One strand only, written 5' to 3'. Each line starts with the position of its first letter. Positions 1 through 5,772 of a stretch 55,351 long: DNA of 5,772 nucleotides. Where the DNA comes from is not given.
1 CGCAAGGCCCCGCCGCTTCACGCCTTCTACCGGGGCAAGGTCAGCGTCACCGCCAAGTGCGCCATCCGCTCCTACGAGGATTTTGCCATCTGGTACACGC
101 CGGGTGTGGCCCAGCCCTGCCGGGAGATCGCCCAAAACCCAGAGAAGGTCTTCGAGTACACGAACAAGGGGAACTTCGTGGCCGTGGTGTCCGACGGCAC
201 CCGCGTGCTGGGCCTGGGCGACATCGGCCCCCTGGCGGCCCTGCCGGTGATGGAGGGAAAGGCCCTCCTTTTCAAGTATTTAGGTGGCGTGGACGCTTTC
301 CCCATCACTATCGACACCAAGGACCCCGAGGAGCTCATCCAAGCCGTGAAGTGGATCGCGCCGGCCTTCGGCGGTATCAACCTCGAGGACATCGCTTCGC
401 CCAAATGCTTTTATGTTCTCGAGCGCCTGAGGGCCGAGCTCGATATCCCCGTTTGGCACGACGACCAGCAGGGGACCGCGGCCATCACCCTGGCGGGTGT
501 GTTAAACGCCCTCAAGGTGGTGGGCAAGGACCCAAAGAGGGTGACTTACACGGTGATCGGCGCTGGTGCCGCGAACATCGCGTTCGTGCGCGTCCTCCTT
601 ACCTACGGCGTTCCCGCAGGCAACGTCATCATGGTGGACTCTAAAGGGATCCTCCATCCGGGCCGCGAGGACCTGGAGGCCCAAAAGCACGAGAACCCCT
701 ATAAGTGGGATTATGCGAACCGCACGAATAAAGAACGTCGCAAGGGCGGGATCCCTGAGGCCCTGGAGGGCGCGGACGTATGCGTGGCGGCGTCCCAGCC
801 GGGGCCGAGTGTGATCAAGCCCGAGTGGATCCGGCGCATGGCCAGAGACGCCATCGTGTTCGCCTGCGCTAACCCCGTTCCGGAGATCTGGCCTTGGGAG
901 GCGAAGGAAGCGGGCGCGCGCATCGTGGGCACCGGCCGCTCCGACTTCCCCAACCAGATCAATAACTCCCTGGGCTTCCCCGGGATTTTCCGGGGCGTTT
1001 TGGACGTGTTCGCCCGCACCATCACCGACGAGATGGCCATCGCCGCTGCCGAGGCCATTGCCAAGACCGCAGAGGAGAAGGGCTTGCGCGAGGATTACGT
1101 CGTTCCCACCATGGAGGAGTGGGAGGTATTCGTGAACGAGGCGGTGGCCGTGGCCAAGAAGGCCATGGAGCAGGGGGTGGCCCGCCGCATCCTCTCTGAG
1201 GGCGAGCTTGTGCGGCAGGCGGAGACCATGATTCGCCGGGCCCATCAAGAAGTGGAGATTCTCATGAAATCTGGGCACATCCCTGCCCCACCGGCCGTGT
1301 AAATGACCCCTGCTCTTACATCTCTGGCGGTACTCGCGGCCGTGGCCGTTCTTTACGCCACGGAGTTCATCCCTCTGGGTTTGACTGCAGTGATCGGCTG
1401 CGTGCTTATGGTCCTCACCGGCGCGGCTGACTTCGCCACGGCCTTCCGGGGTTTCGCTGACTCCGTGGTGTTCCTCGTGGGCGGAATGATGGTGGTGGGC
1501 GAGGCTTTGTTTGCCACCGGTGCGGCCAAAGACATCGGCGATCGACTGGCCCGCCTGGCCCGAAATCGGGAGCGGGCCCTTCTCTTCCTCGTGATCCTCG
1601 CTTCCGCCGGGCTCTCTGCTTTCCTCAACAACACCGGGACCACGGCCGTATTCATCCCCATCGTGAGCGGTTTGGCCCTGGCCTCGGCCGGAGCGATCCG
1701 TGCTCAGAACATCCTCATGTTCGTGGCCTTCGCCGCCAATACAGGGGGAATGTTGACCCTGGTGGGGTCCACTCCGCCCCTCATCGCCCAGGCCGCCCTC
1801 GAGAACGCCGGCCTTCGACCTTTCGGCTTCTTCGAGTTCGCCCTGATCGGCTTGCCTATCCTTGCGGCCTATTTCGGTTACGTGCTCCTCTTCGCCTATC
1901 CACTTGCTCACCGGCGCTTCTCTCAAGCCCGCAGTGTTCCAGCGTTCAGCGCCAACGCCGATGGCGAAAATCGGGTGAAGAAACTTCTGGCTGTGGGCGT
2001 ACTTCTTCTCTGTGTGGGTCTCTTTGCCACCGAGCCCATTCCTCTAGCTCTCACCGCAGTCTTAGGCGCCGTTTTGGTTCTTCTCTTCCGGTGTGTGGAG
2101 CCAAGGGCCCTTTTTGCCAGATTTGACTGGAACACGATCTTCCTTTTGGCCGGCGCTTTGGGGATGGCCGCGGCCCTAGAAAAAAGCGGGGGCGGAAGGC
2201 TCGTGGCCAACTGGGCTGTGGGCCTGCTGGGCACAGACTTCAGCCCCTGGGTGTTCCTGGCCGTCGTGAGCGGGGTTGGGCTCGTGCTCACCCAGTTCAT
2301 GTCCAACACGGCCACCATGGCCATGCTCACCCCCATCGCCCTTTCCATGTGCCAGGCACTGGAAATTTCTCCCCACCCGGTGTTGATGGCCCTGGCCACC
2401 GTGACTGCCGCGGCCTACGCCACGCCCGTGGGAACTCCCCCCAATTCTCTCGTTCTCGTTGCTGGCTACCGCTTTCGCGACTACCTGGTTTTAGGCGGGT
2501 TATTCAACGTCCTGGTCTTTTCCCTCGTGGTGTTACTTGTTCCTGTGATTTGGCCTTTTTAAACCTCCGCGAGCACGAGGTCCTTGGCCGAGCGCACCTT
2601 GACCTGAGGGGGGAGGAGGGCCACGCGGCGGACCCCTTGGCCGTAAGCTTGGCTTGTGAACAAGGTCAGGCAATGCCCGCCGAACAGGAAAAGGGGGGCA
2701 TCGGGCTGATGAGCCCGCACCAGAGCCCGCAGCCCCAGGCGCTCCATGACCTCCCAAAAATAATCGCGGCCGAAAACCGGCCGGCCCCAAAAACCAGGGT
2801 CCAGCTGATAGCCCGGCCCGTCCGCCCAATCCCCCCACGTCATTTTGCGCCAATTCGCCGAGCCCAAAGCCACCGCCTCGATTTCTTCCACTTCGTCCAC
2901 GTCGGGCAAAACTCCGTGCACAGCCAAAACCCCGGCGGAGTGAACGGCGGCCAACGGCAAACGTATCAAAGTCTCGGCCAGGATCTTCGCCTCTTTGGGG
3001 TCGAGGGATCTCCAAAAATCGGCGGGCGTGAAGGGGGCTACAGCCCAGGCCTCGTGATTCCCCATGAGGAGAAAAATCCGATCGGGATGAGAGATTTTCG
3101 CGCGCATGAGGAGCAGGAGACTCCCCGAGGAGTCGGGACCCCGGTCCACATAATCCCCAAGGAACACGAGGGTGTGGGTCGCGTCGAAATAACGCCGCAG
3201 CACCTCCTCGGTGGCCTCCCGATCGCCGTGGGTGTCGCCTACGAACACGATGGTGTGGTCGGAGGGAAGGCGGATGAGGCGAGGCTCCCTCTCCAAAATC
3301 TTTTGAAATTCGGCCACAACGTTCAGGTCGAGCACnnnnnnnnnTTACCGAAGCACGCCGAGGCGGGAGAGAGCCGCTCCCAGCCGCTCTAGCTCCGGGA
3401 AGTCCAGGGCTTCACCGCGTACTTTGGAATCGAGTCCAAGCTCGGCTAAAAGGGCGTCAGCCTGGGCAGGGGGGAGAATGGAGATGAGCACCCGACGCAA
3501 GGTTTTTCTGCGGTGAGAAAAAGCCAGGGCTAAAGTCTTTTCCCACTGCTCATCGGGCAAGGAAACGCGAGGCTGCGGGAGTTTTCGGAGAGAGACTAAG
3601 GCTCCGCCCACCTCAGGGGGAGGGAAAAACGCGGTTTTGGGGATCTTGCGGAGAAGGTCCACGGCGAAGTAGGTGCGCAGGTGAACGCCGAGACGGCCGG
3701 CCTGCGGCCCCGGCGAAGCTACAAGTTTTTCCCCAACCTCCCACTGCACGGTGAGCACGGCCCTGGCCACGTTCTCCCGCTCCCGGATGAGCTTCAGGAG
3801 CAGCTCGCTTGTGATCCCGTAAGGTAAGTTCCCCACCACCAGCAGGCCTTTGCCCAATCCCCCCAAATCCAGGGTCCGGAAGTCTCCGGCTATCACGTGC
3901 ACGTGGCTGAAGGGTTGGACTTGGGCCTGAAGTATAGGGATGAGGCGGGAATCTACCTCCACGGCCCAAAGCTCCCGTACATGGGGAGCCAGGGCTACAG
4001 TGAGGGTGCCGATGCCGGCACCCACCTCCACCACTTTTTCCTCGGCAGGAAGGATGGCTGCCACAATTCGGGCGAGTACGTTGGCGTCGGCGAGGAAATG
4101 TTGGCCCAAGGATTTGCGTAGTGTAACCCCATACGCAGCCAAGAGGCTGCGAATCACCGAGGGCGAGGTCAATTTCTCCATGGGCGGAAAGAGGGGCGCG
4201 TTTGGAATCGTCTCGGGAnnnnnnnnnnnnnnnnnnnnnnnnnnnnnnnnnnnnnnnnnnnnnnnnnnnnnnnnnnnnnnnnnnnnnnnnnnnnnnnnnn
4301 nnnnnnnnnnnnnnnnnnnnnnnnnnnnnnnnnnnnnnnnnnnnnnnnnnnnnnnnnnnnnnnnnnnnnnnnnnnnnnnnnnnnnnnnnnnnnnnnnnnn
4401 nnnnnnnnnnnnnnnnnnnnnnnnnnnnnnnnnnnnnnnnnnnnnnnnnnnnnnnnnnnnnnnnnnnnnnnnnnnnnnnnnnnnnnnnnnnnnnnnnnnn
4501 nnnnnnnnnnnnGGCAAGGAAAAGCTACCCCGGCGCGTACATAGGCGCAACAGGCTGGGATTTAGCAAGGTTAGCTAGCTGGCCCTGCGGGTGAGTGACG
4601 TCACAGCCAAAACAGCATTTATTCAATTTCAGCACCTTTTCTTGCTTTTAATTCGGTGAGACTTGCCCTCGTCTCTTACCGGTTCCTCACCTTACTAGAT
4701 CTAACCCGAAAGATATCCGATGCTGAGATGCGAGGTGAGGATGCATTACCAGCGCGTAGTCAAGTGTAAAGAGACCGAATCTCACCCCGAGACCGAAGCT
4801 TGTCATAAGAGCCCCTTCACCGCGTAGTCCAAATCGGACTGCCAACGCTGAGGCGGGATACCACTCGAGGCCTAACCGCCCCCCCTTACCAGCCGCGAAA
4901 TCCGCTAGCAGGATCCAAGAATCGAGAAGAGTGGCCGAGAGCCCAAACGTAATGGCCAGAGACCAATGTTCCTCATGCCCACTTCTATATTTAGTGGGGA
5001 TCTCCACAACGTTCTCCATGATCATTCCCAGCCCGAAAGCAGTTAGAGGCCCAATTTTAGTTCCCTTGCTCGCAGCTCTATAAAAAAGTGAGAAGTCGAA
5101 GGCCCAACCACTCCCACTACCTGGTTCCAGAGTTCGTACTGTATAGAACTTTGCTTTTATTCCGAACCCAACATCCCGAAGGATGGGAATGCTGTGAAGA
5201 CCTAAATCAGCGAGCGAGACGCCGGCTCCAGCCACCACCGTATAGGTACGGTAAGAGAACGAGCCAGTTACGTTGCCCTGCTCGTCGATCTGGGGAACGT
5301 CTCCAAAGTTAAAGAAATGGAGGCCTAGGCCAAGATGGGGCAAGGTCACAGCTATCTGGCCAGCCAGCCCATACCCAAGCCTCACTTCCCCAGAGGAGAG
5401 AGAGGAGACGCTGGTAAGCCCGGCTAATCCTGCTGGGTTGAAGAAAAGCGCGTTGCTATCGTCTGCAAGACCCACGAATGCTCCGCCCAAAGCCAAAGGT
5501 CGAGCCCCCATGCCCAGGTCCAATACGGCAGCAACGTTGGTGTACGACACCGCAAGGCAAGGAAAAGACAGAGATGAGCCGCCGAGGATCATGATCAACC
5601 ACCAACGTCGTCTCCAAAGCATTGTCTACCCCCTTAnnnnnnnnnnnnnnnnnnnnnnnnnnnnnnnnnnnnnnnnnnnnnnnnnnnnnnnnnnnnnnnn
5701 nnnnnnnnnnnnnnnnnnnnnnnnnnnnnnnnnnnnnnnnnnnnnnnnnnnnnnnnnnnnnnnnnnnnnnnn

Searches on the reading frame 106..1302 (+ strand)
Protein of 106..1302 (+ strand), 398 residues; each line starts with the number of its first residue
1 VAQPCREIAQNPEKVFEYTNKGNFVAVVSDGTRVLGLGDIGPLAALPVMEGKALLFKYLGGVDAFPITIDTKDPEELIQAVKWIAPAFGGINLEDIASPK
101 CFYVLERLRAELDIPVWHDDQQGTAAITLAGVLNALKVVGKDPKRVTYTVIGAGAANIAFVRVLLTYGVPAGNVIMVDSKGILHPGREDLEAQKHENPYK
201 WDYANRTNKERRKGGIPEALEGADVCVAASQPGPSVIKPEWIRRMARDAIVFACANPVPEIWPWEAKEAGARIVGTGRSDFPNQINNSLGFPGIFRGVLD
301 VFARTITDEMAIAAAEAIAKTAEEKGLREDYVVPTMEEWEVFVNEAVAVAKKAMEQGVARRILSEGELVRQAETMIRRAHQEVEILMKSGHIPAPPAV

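Call 29: search_protein_families(library=pfam, proteins=[window:106-1302:+], max_evalue=0.00001)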
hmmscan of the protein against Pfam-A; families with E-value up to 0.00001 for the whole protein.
window:106-1302:+ (398 aa): 2 families
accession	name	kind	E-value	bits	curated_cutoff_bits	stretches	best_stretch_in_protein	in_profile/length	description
PF00390.24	malic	-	1.9e-24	86.9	23.1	1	2-109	29-182/182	Malic enzyme, N-terminal domain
PF03949.21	Malic_M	-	2.7e-22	79.8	23.5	1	122-353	2-257/258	Malic enzyme, NAD binding domain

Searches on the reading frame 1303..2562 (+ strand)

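Call 29: search_protein_families(library=pfam, proteins=[window:1303-2562:+], max_evalue=0.00001)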
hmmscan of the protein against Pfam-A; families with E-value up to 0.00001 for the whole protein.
window:1303-2562:+ (419 aa): 2 families
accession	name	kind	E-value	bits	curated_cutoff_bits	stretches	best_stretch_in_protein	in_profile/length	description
PF03600.22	CitMHS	-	2.4e-86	290.3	31.9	2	16-341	2-309/336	Citrate transporter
PF00939.25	Na_sulph_symp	-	5.8e-23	82.1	27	1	6-417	32-466/472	Sodium:sulfate symporter transmembrane region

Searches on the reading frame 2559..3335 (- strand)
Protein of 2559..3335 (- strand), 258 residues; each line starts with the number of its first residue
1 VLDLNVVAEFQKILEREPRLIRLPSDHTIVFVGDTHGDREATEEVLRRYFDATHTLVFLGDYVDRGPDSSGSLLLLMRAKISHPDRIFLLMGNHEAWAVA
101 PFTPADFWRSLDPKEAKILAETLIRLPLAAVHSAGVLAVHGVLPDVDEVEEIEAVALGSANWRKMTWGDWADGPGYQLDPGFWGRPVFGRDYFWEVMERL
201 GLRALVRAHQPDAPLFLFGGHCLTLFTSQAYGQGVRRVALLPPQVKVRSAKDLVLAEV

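Call 29: search_protein_families(library=pfam, proteins=[window:2559-3335:-], max_evalue=0.00001)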
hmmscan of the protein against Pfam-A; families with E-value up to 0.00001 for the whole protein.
window:2559-3335:- (258 aa): 1 family
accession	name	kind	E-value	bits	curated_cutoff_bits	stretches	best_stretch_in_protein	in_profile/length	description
PF00149.33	Metallophos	-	1.1e-19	72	21.5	1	28-211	2-189/191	Calcineurin-like phosphoesterase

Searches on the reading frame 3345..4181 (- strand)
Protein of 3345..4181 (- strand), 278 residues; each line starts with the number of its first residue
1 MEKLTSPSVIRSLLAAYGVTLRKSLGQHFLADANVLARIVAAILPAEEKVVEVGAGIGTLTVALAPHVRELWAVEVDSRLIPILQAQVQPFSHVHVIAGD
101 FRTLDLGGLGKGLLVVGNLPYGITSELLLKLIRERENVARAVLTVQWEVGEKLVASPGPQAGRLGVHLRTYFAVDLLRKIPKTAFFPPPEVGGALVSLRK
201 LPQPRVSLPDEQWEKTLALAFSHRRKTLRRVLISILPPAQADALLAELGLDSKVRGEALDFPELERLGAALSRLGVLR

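Call 29: search_protein_families(library=pfam, proteins=[window:3345-4181:-], max_evalue=0.00001)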
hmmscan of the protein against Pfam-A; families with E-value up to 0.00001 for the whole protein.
window:3345-4181:- (278 aa): 1 family
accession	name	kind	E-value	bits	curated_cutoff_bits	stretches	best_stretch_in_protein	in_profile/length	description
PF00398.26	RrnaAD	-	2.9e-46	158.2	24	1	20-254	3-244/263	Ribosomal RNA adenine dimethylase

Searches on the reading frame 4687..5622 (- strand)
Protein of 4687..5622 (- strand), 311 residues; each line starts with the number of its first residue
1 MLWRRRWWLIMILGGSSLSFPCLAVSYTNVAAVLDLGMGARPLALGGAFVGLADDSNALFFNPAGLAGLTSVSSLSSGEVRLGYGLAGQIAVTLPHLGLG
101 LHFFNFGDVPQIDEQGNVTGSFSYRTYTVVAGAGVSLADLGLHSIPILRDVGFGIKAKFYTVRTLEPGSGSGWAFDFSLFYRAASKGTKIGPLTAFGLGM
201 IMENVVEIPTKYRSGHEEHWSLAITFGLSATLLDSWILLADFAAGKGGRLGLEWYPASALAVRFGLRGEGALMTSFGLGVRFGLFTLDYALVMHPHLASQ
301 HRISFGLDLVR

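Call 3: search_protein_families(library=pfam, proteins=[window:4687-5622:-], max_evalue=1)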
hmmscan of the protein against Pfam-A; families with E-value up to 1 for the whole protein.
window:4687-5622:- (311 aa): 0 families

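Call 4: search_protein_families(library=ncbifam, proteins=[window:4687-5622:-], max_evalue=1)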
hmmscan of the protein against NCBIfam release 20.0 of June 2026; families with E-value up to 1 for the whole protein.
window:4687-5622:- (311 aa): 4 families
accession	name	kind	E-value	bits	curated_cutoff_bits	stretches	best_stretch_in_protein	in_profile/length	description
NF033709.1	PorV_fam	subfamily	2.6e-18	66.7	90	2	29-232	2-206/326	PorV/PorQ family protein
NF033711.1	T9SS_PorQ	equivalog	2.8e-12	46.4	220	1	21-191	16-181/335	type IX secretion system protein PorQ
NF052325.1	PorVQ2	equivalog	1.4e-08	34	325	1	32-75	28-71/354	putative type IX sorting system protein PorV2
NF033710.1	T9SS_OM_PorV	equivalog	0.0094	15.2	250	1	33-205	28-204/367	type IX secretion system outer membrane channel protein PorV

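Call 14: find_encoding_contigs(protein=window:4687-5622:-, flank=10000, max_places=6)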
Protein window:4687-5622:- (311 aa): no gene with exactly this product is on record in the collection.
